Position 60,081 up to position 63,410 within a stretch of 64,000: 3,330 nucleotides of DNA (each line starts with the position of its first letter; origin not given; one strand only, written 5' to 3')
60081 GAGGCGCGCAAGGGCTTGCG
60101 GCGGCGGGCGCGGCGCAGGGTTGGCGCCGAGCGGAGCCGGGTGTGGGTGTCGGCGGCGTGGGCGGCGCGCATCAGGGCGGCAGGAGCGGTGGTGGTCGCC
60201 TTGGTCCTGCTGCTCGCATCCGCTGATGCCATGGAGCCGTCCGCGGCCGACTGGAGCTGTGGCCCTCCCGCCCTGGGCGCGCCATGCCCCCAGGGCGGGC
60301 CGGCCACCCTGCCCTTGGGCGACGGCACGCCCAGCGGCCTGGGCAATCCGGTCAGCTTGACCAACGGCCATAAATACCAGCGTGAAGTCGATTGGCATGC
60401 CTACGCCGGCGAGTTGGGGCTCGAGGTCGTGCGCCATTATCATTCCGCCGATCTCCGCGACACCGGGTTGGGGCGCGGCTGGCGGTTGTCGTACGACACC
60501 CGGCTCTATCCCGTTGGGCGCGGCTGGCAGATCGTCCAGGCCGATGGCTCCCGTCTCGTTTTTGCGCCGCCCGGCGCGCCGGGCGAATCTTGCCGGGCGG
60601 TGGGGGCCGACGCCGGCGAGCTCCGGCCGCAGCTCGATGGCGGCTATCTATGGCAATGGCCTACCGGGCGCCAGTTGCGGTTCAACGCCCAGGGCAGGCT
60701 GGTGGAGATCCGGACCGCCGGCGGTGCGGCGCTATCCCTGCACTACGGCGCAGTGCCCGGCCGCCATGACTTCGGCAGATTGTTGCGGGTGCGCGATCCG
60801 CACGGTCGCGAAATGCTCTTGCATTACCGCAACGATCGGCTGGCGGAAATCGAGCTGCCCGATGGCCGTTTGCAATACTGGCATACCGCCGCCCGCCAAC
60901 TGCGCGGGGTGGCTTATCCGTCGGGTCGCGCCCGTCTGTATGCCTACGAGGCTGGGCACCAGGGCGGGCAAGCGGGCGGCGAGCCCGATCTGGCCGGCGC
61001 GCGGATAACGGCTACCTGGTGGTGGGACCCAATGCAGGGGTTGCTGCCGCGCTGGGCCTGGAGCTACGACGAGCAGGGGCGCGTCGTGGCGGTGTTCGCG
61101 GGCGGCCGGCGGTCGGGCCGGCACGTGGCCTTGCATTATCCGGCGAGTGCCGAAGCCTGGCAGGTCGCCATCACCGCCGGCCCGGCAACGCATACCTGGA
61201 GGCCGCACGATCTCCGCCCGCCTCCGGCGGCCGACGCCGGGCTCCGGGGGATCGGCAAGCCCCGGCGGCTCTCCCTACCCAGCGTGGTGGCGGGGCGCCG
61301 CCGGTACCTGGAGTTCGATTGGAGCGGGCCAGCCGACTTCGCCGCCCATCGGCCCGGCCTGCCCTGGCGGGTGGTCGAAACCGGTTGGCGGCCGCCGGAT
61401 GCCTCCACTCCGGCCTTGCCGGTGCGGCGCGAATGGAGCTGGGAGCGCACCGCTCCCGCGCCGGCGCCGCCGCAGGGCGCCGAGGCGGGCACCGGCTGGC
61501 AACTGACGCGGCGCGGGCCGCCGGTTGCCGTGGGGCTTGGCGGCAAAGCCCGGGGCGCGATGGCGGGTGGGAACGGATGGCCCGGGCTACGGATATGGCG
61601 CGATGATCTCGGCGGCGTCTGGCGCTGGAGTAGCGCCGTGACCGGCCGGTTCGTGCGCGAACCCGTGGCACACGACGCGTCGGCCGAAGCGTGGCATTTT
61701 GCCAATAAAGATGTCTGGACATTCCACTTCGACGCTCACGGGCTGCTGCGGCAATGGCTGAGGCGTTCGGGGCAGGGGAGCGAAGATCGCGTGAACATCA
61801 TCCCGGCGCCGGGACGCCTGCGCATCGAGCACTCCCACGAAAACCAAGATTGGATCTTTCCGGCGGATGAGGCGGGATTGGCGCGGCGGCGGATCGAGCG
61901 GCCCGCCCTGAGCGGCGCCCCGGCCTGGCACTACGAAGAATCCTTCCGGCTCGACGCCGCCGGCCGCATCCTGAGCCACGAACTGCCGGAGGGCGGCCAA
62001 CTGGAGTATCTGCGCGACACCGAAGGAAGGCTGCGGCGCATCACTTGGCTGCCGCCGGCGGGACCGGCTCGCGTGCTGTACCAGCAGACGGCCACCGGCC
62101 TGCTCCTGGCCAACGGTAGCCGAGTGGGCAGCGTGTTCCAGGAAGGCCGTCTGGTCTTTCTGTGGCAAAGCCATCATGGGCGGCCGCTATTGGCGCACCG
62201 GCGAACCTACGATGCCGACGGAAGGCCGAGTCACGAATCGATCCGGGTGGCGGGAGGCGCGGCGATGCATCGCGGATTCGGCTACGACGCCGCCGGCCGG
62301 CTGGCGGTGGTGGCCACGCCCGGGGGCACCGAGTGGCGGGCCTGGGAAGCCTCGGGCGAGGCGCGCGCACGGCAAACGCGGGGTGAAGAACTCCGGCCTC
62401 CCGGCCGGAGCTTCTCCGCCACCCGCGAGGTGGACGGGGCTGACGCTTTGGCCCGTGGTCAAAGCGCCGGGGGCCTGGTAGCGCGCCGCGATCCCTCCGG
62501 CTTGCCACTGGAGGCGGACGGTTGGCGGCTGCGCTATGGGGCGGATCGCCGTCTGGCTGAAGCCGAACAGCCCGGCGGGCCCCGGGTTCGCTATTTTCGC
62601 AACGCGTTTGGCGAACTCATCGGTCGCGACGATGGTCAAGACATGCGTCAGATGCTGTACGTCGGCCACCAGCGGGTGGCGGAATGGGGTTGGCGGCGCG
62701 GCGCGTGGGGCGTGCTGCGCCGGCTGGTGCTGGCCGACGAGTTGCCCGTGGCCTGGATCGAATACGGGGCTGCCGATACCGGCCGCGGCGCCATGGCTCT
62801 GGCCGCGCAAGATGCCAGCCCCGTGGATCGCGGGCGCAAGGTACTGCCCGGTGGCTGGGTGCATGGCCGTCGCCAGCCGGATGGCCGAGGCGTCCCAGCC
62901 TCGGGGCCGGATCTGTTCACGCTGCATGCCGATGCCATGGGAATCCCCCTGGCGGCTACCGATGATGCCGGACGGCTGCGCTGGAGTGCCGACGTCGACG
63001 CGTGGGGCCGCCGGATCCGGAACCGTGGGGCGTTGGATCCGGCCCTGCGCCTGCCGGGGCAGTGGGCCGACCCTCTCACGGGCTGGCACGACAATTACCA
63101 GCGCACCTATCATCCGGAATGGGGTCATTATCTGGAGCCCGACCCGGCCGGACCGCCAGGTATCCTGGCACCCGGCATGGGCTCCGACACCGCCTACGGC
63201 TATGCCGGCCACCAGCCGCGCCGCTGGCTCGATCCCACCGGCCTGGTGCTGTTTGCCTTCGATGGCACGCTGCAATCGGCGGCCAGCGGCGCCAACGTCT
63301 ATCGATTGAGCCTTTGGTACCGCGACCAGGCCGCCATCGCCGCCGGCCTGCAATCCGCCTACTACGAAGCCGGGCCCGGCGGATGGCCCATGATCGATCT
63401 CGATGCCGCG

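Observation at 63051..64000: Rhs cage carrying a Tle1/DUF2235-type lipase as its C-terminal cargo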

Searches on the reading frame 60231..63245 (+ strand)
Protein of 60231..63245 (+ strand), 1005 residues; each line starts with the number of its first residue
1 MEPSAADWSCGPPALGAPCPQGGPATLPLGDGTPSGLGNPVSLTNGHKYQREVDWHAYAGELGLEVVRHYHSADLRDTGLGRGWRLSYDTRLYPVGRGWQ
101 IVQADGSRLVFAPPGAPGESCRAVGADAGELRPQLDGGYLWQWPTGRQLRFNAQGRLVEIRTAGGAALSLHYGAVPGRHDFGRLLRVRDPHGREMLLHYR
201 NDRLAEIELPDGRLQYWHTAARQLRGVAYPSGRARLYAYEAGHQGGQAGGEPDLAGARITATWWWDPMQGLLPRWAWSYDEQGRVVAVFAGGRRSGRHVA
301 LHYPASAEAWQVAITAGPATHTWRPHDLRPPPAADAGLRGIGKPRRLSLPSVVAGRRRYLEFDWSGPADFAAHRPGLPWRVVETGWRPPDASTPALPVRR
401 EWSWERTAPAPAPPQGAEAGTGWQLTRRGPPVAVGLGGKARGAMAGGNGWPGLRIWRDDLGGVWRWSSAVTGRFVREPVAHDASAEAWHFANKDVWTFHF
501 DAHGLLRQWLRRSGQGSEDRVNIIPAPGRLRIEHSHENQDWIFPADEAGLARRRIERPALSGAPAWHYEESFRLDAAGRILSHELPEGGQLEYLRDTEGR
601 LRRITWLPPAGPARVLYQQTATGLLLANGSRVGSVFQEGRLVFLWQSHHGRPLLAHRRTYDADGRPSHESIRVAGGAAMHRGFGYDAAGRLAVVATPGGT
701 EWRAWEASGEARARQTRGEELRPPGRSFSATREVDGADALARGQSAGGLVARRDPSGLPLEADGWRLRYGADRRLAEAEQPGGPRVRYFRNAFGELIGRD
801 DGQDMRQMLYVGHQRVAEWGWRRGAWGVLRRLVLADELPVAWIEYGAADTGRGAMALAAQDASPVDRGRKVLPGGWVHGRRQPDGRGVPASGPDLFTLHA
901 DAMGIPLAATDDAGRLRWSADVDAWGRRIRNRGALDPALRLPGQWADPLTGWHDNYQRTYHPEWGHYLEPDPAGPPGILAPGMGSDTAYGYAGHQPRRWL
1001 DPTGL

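Call 70: predict_structure(alignment_id=A3)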
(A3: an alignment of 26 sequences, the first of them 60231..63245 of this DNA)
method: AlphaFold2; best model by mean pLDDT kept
length: 1005 residues; sequences in the alignment: 26
mean_pLDDT: 79.6   pTM: 0.61
mean pLDDT of the five models: 79.6, 77.9, 77.8, 76.5, 76.1
residues with pLDDT >= 90: 441; 70-90: 352; 50-70: 61; < 50: 151
segments of 3 or more residues with pLDDT < 50: 1-38, 248-252, 326-341, 412-419, 431-447, 720-747, 853-889
pLDDT, mean of each block of 10 residues (from residue 1): 29 35 30 42 82 83 85 89 92 88 84 78 74 91 90 94 89 80 92 93 93 93 92 91 66 71 85 89 88 81 67 73 52 29 77 91 84 77 89 84 74 46 67 32 47 89 88 86 84 94 85 93 92 97 82 94 89 90 95 93 95 95 92 89 92 94 93 92 93 92 90 72 42 44 46 93 94 95 94 93 89 90 85 92 77 44 39 36 44 89 93 94 91 85 86 90 92 80 80 90 79
secondary structure, 60 per line:
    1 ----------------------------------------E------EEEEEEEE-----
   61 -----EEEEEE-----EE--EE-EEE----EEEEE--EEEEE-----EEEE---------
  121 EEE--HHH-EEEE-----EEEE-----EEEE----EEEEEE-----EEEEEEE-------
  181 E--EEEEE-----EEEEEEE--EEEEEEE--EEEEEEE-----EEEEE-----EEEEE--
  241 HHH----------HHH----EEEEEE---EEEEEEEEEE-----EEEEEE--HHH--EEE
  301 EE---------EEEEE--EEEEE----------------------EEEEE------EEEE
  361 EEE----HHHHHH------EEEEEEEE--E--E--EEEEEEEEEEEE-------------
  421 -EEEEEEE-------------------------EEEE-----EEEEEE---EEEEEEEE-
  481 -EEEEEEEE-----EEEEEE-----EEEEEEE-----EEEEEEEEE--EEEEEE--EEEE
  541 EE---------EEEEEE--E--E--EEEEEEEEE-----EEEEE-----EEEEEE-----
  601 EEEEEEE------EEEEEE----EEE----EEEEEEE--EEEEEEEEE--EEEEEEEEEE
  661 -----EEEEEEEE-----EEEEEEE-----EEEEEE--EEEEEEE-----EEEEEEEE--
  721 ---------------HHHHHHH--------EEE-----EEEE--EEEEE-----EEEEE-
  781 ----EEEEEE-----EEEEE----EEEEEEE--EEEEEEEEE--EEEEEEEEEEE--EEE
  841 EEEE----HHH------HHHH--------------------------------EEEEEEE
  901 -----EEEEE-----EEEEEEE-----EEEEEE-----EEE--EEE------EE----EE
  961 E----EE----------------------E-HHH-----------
elements in order (helices of 4 or more, strands of 3 or more residues): E48-55 E66-71 E84-86 E91-95 E98-102 E108-111 E121-123 E130-133 E139-142 E148-151 E156-161 E167-173 E184-188 E194-200 E203-209 E212-218 E224-228 E234-238 E261-266 E270-279 E285-290 E298-302 E312-316 E319-323 E346-350 E357-363 H368-373 E380-387 E396-407 E422-428 E454-457 E463-468 E472-479 E482-489 E495-500 E506-512 E518-526 E529-534 E537-542 E552-557 E566-574 E580-584 E590-595 E601-607 E614-619 E624-626 E631-637 E640-648 E651-660 E666-673 E679-685 E691-696 E699-705 E711-718 H736-742 E751-753 E759-762 E765-769 E775-779 E785-790 E796-800 E805-811 E814-822 E825-835 E838-844 H858-861 E894-900 E906-910 E916-922 E928-933 E939-941 E944-946 E959-961

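Call 74: fold_search(model_id=the predicted structure, library=pdb)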
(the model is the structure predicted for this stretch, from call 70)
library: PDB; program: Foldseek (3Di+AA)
matches with E <= 10: 911; with E <= 0.001: 119
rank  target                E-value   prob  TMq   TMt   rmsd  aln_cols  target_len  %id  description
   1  8cp6_B                4.9e-37  1.00  0.29  0.28  27.6      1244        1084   18  Type six secretion system exported effector 5 (Tse5) (released 2023-12-06)
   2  7q97_A                1.6e-35  1.00  0.23  0.23  29.5      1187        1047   18  Structure of the bacterial type VI secretion system effector RhsA. (released 2021-12-22)
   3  8uxt                  2.8e-35  1.00  0.28  0.21  27.0      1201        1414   12  Acinetobacter baumannii Tse15 Rhs effector, toxin cleavage mutant (D1369N, D1391N) (released 2024-10-09)
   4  8uy4_A                6.1e-34  1.00  0.27  0.22  27.2      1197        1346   13  Acinetobacter baumannii Tse15 Rhs effector (released 2024-10-09)
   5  8qja_B                6.1e-34  1.00  0.25  0.24  26.5      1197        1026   14  T6SS-linked Rhs repeat protein - Advenella mimigardefordensis VgrG-Rhs core (released 2024-09-25)
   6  8qja_C                8.9e-34  1.00  0.35  0.35  25.5      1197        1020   14  T6SS-linked Rhs repeat protein - Advenella mimigardefordensis VgrG-Rhs core (released 2024-09-25)
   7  8qja_A                1.1e-33  1.00  0.26  0.26  25.8      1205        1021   14  T6SS-linked Rhs repeat protein - Advenella mimigardefordensis VgrG-Rhs core (released 2024-09-25)
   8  8qja_D                2.1e-33  1.00  0.36  0.35  26.0      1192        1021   14  T6SS-linked Rhs repeat protein - Advenella mimigardefordensis VgrG-Rhs core (released 2024-09-25)
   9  7pq5                  2.2e-32  1.00  0.22  0.21  29.1      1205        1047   16  Photorhabdus laumondii T6SS-associated Rhs protein carrying the Tre23 toxin domain (released 2021-12-01)
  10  8qjd_B                5.5e-32  1.00  0.26  0.25  27.6      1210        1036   14  T6SS-linked Rhs repeat protein - Salmonella bongori Rhs-core domain (released 2024-09-25)
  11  8qjc                  7.7e-32  1.00  0.25  0.24  27.4      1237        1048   13  T6SS-linked Rhs repeat protein - Salmonella bongori Rhs-core domain with toxin domain (released 2024-09-25)
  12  8qjb_A                1.6e-31  1.00  0.33  0.32  26.7      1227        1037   15  T6SS-linked Rhs repeat protein - Salmonella bongori Rhs-core domain extended N-terminus (released 2024-09-25)
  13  8h8b                  6.1e-31  1.00  0.20  0.20  31.3      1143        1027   15  Type VI secretion system effector RhsP in its pre-autoproteolysis and monomeric form (released 2023-01-18)
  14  8h8a_A                9.7e-30  1.00  0.28  0.29  28.0      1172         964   14  Type VI secretion system effector RhsP in its post-autoproteolysis and monomeric form (released 2023-01-18)
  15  9ifo_A                5.8e-29  1.00  0.35  0.26  26.4      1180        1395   14  Structure of Teneurin-Like Protein (TLP) (released 2026-03-11)
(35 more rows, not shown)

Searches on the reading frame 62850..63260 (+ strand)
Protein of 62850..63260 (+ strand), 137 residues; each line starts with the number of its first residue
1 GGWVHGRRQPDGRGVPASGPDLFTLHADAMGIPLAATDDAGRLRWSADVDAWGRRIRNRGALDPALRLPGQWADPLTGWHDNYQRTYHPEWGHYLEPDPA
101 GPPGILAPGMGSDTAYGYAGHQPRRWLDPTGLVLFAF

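Call 77: search_solved_structures(query=window:62850-63260:+, max_evalue=0.01, show_alignments=5)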
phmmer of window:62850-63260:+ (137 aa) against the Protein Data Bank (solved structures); distinct sequences matched with E-value up to 0.01: 11.
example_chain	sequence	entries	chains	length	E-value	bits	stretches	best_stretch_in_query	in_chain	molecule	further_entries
8cp6_B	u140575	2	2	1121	1.8e-09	41.1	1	13-132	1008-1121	Toxin protein Tse5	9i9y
8h8a_A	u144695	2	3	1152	4.4e-09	39.8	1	22-131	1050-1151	Putative Rhs-family protein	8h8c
7q97_A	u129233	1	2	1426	1.8e-08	37.8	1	24-133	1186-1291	Rhs family protein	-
8h8b_A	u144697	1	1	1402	3.1e-08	37.1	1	22-133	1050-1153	Putative Rhs-family protein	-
8uy4_A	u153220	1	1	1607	5.2e-07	33.1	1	22-135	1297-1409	Tse15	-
8qjd_A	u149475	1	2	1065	7.2e-07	32.6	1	36-132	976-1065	Salmonella bongori Rhs core domain (residues 360-1420)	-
8qjb_A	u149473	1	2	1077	7.4e-07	32.6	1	36-132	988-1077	T6SS-associated Rhs core domain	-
8qjc_A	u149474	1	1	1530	7.9e-07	32.5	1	36-132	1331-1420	T6SS-associated Rhs core and toxin domain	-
7pq5_L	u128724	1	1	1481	9.9e-06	28.9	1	30-132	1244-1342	Tre23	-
8uxt_A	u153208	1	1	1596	1.3e-05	28.6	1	22-135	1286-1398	Tse15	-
8qja_A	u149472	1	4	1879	3.1e-05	27.3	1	26-132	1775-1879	Putative type VI secretion system YD repeat-containing Rhs element Vgr protein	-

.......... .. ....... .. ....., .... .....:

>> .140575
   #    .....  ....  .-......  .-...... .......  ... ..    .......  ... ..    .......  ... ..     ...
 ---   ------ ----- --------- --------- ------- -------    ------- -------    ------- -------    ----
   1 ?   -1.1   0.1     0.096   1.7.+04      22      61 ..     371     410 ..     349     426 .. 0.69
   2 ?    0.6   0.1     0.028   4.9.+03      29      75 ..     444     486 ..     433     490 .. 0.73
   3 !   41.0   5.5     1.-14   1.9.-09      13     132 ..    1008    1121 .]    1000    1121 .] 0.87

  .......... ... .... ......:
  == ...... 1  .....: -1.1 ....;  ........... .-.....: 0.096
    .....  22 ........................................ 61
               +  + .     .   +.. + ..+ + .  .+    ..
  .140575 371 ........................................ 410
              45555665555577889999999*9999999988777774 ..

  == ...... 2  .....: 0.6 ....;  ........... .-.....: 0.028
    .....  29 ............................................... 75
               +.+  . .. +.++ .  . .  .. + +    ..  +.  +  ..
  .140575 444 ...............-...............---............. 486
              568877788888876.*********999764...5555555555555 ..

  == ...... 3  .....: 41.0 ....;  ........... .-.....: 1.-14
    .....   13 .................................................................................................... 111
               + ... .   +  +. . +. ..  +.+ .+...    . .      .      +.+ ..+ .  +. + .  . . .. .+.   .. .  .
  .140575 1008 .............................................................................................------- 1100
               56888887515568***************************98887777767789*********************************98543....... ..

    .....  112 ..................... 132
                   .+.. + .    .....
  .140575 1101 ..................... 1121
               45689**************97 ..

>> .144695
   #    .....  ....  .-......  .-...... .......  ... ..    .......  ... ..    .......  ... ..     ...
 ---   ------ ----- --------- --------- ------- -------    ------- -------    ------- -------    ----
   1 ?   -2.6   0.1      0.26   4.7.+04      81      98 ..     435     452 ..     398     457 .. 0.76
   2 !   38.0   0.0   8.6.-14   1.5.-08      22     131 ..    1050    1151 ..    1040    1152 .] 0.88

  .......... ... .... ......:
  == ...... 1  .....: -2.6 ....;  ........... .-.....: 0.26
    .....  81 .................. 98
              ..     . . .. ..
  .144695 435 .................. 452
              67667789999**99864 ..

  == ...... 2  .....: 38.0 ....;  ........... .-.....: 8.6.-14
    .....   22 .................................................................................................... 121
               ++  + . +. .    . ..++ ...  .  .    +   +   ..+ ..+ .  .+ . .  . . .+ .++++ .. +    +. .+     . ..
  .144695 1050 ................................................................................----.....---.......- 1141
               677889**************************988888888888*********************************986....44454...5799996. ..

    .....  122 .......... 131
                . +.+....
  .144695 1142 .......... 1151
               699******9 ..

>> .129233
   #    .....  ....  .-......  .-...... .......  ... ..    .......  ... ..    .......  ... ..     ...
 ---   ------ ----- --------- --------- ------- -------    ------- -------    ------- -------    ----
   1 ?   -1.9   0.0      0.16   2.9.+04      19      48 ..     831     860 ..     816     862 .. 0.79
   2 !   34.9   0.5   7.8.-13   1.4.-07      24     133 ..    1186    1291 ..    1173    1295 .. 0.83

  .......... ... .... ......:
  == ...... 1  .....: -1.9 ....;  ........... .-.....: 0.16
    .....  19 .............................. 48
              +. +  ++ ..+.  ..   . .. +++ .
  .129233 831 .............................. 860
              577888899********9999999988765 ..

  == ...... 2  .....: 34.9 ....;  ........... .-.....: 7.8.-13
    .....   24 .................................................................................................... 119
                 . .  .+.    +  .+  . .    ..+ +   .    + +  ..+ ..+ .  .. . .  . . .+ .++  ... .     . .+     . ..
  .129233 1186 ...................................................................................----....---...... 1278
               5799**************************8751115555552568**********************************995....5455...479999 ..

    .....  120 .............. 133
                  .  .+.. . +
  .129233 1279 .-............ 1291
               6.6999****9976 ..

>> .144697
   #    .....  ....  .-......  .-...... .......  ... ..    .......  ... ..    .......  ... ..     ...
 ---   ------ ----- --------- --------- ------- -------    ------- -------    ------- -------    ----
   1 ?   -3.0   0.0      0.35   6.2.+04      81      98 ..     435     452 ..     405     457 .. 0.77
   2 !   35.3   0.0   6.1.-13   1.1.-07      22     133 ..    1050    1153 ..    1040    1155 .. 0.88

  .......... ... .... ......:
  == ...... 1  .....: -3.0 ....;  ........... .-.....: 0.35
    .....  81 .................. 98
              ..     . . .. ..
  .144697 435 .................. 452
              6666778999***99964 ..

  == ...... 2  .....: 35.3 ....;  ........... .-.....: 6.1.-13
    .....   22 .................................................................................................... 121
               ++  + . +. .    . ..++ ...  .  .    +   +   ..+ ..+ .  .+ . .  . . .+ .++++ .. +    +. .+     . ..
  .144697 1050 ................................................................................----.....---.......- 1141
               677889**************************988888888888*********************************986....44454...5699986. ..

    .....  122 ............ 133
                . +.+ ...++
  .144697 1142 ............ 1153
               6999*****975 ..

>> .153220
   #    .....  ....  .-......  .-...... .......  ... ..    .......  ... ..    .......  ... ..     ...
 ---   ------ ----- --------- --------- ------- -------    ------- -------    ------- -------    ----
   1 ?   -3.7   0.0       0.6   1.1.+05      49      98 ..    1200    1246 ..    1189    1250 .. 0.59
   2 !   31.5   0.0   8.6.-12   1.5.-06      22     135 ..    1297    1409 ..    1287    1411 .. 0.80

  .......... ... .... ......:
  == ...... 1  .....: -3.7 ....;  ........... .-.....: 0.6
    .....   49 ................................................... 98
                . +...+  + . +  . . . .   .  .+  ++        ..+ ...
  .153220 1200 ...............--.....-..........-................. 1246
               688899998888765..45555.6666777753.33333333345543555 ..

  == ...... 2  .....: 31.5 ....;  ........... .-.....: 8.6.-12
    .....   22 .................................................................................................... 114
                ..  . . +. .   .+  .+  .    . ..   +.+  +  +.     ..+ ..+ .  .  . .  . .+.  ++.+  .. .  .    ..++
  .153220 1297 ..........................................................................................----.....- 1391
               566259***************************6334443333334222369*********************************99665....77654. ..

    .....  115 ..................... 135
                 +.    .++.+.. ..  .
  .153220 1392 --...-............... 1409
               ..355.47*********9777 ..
